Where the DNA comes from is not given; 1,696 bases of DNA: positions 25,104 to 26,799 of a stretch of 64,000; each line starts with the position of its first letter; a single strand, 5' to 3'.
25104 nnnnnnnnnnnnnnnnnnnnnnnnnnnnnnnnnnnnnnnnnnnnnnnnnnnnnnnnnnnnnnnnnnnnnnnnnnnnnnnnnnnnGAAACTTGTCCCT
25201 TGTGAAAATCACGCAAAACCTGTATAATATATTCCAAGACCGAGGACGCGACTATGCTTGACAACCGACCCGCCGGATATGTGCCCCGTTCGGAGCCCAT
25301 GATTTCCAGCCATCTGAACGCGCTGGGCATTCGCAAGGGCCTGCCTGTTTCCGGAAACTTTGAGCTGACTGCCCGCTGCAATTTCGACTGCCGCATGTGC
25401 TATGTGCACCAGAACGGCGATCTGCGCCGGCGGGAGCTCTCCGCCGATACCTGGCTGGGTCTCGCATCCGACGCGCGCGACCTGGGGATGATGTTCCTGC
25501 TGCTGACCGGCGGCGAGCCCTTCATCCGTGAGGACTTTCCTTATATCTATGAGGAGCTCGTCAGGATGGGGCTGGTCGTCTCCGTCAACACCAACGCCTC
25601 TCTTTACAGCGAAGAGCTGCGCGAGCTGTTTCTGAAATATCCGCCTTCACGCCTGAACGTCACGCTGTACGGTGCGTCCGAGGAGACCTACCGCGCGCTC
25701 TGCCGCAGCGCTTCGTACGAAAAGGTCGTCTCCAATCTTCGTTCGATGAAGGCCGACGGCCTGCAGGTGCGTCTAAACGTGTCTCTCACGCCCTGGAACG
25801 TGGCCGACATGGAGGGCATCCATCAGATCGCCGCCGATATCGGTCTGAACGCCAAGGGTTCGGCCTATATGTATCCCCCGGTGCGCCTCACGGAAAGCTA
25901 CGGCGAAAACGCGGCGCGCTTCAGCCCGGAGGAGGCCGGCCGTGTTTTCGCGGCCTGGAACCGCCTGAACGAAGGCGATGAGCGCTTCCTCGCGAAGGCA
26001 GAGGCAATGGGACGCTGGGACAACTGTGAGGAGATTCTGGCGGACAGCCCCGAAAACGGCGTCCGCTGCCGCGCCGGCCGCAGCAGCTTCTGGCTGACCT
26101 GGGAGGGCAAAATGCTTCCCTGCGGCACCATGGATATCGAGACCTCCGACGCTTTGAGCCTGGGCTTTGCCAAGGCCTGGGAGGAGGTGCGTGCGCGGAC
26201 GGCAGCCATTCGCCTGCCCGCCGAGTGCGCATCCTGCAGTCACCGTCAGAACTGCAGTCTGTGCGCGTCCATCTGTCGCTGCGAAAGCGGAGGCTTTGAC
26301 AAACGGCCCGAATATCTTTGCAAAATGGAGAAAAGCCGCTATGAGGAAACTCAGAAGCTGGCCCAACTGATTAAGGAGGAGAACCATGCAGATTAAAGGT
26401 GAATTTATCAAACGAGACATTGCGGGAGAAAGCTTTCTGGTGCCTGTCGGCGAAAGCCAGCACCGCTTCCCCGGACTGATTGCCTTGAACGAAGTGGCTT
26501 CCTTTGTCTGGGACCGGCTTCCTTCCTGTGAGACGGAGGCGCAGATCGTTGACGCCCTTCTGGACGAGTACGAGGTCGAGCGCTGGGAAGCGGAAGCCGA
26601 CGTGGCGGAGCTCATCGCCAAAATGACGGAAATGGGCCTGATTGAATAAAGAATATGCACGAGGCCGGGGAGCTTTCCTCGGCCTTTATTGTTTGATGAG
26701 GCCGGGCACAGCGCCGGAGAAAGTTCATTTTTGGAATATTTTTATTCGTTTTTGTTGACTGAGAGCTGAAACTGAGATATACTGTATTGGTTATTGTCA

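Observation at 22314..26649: RiPP-like maturation cassette with no obvious precursor gene: ABC exporter, soluble S26-type peptidase, membrane protein, radical SAM/SPASM and PqqD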

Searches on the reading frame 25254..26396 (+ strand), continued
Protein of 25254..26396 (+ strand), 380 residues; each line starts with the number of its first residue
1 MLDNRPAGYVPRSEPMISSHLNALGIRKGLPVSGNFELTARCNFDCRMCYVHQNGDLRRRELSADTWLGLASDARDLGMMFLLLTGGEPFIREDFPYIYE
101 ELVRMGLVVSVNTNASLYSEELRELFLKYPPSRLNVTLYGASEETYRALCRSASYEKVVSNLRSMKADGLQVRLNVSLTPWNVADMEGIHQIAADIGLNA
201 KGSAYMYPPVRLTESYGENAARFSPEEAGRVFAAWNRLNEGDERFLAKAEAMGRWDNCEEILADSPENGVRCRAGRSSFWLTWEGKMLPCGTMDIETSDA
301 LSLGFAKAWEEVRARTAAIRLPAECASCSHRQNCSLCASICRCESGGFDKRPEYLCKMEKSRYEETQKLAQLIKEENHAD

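Call 56: search_solved_structures(query=A2, max_evalue=10, show_alignments=2)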
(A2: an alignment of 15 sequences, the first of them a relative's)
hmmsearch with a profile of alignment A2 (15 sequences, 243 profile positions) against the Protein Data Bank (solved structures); distinct sequences matched with E-value up to 10: 18.
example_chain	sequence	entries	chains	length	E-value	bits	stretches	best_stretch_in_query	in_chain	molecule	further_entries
2p5t_B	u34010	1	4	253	0.017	17.7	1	96-128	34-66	PezT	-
4pl0_A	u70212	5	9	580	0.24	14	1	81-111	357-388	Microcin-J25 export ATP-binding/permease protein McjD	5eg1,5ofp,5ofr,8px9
8ejm_A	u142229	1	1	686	0.51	12.9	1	90-118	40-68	ATP-dependent RNA helicase DHX15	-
6sh6_A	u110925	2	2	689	0.51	12.9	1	90-118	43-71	Pre-mRNA-splicing factor ATP-dependent RNA helicase DHX15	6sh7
5xdr_A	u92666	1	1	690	0.51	12.9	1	90-118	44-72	Pre-mRNA-splicing factor ATP-dependent RNA helicase DHX15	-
8ce1_a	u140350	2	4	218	0.55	12.8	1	75-113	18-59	Cytochrome c biogenesis ATP-binding export protein CcmA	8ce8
8ce5_A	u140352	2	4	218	0.58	12.7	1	75-113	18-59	Cytochrome c biogenesis ATP-binding export protein CcmA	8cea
6id1_V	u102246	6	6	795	0.62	12.6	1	90-118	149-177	Pre-mRNA-splicing factor ATP-dependent RNA helicase DHX15 | ATP-dependent RNA helicase DHX15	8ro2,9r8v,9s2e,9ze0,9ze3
7f02_A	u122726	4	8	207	0.88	12.1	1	80-113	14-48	Cytochrome c biogenesis ATP-binding export protein CcmA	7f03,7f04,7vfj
8i6r_B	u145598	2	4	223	0.9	12.1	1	80-113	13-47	Cell division ATP-binding protein FtsE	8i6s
8i6o_B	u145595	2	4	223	0.9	12.1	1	80-113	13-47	Cell division ATP-binding protein FtsE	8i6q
8a8h_A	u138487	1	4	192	0.94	12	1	99-128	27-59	APS kinase from Methanothermococcus thermolithotrophicus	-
7vfp_A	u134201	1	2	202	1.1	11.8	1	80-113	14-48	Cytochrome c biogenesis ATP-binding export protein CcmA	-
7oar_A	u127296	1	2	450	1.1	11.7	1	96-119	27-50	Pif1 helicase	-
7ada_A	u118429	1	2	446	1.1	11.7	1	96-119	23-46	PIF1 helicase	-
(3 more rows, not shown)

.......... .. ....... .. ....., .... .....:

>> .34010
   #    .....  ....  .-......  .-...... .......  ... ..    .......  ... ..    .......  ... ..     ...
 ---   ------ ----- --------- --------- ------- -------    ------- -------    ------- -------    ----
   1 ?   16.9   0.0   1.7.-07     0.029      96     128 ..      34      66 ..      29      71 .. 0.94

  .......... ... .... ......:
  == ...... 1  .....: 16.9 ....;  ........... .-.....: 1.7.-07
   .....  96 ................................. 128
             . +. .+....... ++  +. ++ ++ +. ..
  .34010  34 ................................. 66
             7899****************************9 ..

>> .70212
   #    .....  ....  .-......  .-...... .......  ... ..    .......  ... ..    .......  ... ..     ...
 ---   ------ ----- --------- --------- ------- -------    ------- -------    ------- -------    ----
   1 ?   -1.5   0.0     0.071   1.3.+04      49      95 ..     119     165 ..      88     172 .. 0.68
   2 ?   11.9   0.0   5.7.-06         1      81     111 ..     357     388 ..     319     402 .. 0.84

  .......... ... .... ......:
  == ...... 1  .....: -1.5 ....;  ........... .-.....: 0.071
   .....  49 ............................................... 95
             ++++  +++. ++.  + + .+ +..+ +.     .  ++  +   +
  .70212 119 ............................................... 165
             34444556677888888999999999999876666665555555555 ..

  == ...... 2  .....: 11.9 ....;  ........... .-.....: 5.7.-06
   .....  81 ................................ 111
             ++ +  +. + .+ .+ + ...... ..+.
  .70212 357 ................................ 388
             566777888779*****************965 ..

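Call 67: predict_structure(alignment_id=A2)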
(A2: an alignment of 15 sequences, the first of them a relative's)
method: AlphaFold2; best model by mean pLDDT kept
length: 247 residues; sequences in the alignment: 15
mean_pLDDT: 93.8   pTM: 0.90
mean pLDDT of the five models: 93.8, 93.6, 93.4, 93.1, 92.4
residues with pLDDT >= 90: 224; 70-90: 14; 50-70: 9; < 50: 0
segments of 3 or more residues with pLDDT < 50: none
pLDDT, mean of each block of 10 residues (from residue 1): 93 95 95 76 76 94 93 96 96 97 97 93 94 96 97 92 94 97 98 97 91 98 98 96 93
secondary structure, 60 per line:
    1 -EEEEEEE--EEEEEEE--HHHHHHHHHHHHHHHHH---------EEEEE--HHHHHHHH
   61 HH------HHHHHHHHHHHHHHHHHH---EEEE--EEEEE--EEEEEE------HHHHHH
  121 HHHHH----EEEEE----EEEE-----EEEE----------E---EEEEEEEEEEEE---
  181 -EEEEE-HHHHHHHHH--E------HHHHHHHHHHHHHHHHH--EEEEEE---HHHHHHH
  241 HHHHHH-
elements in order: E2-8 E11-17 H20-36 E46-50 H53-62 H69-86 E90-93 E96-100 E103-108 H115-125 E130-134 E139-142 E148-151 E166-177 E182-186 H188-196 H206-222 E225-230 H234-246
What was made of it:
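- On HPr kinase/phosphorylase-like P-loop proteins (for p247): AF2 pLDDT is 93.8 (call 67).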

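Call 70: fold_search(model_id=the predicted structure, library=pdb)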
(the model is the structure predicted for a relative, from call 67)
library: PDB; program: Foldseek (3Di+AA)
matches with E <= 10: 385; with E <= 0.001: 53
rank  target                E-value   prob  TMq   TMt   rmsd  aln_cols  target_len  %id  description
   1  1kkl_B                6.4e-06  1.00  0.30  0.43  13.8       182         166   15  L.casei HprK/P in complex with B.subtilis HPr (released 2002-08-28)
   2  1kkl_A                1.3e-05  1.00  0.30  0.43  14.1       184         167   16  L.casei HprK/P in complex with B.subtilis HPr (released 2002-08-28)
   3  1kkl_C                1.5e-05  1.00  0.30  0.43  13.2       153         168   15  L.casei HprK/P in complex with B.subtilis HPr (released 2002-08-28)
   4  1kkm_A                2.3e-05  1.00  0.36  0.49   5.9       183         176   13  L.casei HprK/P in complex with B.subtilis P-Ser-HPr (released 2002-08-28)
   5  1knx_F                2.6e-05  1.00  0.37  0.31   8.9       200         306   16  HPr kinase/phosphatase from Mycoplasma pneumoniae (released 2002-12-31)
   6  1kkm_B                3.1e-05  1.00  0.37  0.49   6.4       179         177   14  L.casei HprK/P in complex with B.subtilis P-Ser-HPr (released 2002-08-28)
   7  1knx_B                3.1e-05  1.00  0.32  0.26  15.0       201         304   16  HPr kinase/phosphatase from Mycoplasma pneumoniae (released 2002-12-31)
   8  1ko7_A                3.1e-05  1.00  0.30  0.26  17.9       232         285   16  X-ray structure of the HPr kinase/phosphatase from Staphylococcus xylosus at 1.95 A resolution (released 2002-04-03)
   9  1knx_A                3.2e-05  1.00  0.31  0.26  14.8       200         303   16  HPr kinase/phosphatase from Mycoplasma pneumoniae (released 2002-12-31)
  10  1knx_D                3.4e-05  1.00  0.38  0.32   9.4       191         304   17  HPr kinase/phosphatase from Mycoplasma pneumoniae (released 2002-12-31)
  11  2pc9_C                3.7e-05  1.00  0.49  0.26  10.0       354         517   12  Crystal Structure Of ATP-Dependent Phosphoenolpyruvate Carboxykinase From Thermus thermophilus HB8 (released 2007-10-02)
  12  1ygg                  3.7e-05  1.00  0.51  0.26  15.0       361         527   11  Crystal structure of phosphoenolpyruvate carboxykinase from Actinobacillus succinogenes (released 2005-06-28)
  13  2qmh_B                5.9e-05  1.00  0.37  0.48   6.0       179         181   14  structure of V267F mutant HprK/P (released 2007-09-18)
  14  1oen                  5.9e-05  1.00  0.52  0.27  12.3       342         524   11  PHOSPHOENOLPYRUVATE CARBOXYKINASE (released 1996-11-08)
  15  3tqf_B                6.3e-05  1.00  0.33  0.48   5.1       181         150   11  Structure of the Hpr(Ser) kinase/phosphatase from Coxiella burnetii (released 2011-09-21)
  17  1kkm_C                6.7e-05  1.00  0.36  0.49   6.4       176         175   14  L.casei HprK/P in complex with B.subtilis P-Ser-HPr (released 2002-08-28)
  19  1knx_E                8.0e-05  1.00  0.31  0.25  15.4       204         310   16  HPr kinase/phosphatase from Mycoplasma pneumoniae (released 2002-12-31)
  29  1knx_C                1.1e-04  1.00  0.30  0.25  15.1       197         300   16  HPr kinase/phosphatase from Mycoplasma pneumoniae (released 2002-12-31)
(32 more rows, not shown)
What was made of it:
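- On HPr kinase/phosphorylase-like P-loop proteins (for p247): The top Foldseek hits are 1kkl, 1kkm and 1knx at 6e-6 to 3e-5 (call 70).
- Tried and rejected: The fold search was needed to see the HPrK/P relationship (call 70).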

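Call 82: find_encoding_contigs(protein=P0003, flank=10000, max_places=2)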
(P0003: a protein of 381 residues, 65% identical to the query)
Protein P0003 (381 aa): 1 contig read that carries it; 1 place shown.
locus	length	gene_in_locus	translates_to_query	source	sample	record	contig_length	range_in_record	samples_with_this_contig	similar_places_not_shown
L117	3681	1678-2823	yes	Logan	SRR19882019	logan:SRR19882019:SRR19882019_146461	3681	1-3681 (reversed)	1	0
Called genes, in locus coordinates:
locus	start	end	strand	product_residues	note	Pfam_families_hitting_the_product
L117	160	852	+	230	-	PF00932:LTD (faint)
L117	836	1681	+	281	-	PF27840:ScmC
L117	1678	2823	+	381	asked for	PF04055:Radical_SAM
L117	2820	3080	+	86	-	PF05402:PqqD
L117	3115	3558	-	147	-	PF02664:LuxS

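Call 83: find_encoding_contigs(protein=P0014, flank=10000, max_places=2)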
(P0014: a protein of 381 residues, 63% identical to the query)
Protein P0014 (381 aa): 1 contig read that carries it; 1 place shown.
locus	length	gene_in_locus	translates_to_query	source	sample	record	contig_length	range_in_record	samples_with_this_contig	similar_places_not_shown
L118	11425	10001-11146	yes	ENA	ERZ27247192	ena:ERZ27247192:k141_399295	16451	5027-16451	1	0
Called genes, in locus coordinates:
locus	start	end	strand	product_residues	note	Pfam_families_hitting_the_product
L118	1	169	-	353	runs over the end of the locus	-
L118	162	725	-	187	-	PF04542:Sigma70_r2, PF08281:Sigma70_r4_2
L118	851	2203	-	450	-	-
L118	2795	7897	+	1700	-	PF21426:GBS104-like_Ig (weak), PF00404:Dockerin_1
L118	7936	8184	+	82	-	-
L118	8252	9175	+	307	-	-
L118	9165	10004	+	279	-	PF27840:ScmC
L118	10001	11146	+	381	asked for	PF04055:Radical_SAM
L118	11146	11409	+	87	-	PF05402:PqqD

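Call 84: find_encoding_contigs(protein=P0008, flank=10000, max_places=2)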
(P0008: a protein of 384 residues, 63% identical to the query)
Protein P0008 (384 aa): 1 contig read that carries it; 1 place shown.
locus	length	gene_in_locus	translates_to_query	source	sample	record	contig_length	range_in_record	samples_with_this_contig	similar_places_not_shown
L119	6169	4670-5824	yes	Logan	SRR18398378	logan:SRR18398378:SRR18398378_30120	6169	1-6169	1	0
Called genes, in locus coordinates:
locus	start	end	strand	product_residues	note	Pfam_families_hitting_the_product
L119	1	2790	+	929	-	?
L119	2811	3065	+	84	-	-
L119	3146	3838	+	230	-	PF00932:LTD (faint)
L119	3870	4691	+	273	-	PF27840:ScmC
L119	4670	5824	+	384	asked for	PF04055:Radical_SAM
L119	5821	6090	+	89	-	PF05402:PqqD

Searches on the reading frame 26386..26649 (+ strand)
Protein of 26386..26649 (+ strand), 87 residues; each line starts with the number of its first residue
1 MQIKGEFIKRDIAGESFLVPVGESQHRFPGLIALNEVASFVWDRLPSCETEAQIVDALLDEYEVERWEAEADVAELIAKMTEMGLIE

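Call 3: search_protein_families(library=ncbifam, proteins=[window:26386-26649:+], max_evalue=0.01)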
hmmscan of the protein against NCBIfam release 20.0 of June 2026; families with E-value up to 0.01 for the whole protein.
window:26386-26649:+ (87 aa): 5 families
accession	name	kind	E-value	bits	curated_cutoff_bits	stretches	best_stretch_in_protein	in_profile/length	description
NF033530.1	lasso_PqqD_Strm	exception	1.7e-09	37.8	70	1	33-86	25-78/78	lasso peptide biosynthesis PqqD family chaperone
NF033536.1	lasso_PqqD_Bac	exception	6e-08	32.7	80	1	10-87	15-87/88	lasso peptide biosynthesis PqqD family chaperone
TIGR03859.1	PQQ_PqqD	equivalog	8.6e-05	22.3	46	1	30-86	25-80/81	pyrroloquinoline quinone biosynthesis peptide chaperone PqqD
TIGR04248.1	SCM_PqqD_rel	equivalog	0.00047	20.3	100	1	33-85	28-80/84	SynChlorMet cassette protein ScmD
TIGR04302.1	geo_PqqD_fam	equivalog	0.0061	17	100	1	31-86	46-100/102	GeoRSP system PqqD family peptide chaperone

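Call 4: search_protein_families(library=pfam, proteins=[window:26386-26649:+], max_evalue=0.01)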
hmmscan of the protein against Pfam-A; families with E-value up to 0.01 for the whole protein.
window:26386-26649:+ (87 aa): 1 family
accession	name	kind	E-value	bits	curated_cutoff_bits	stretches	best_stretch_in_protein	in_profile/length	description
PF05402.18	PqqD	-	5.3e-16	59.1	23.4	1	17-86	3-67/67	Coenzyme PQQ synthesis protein D (PqqD)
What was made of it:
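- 26386..26649 (+): Stand-alone PqqD/RRE protein (PqqD87). PF05402 at 5e-16 (call 4).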
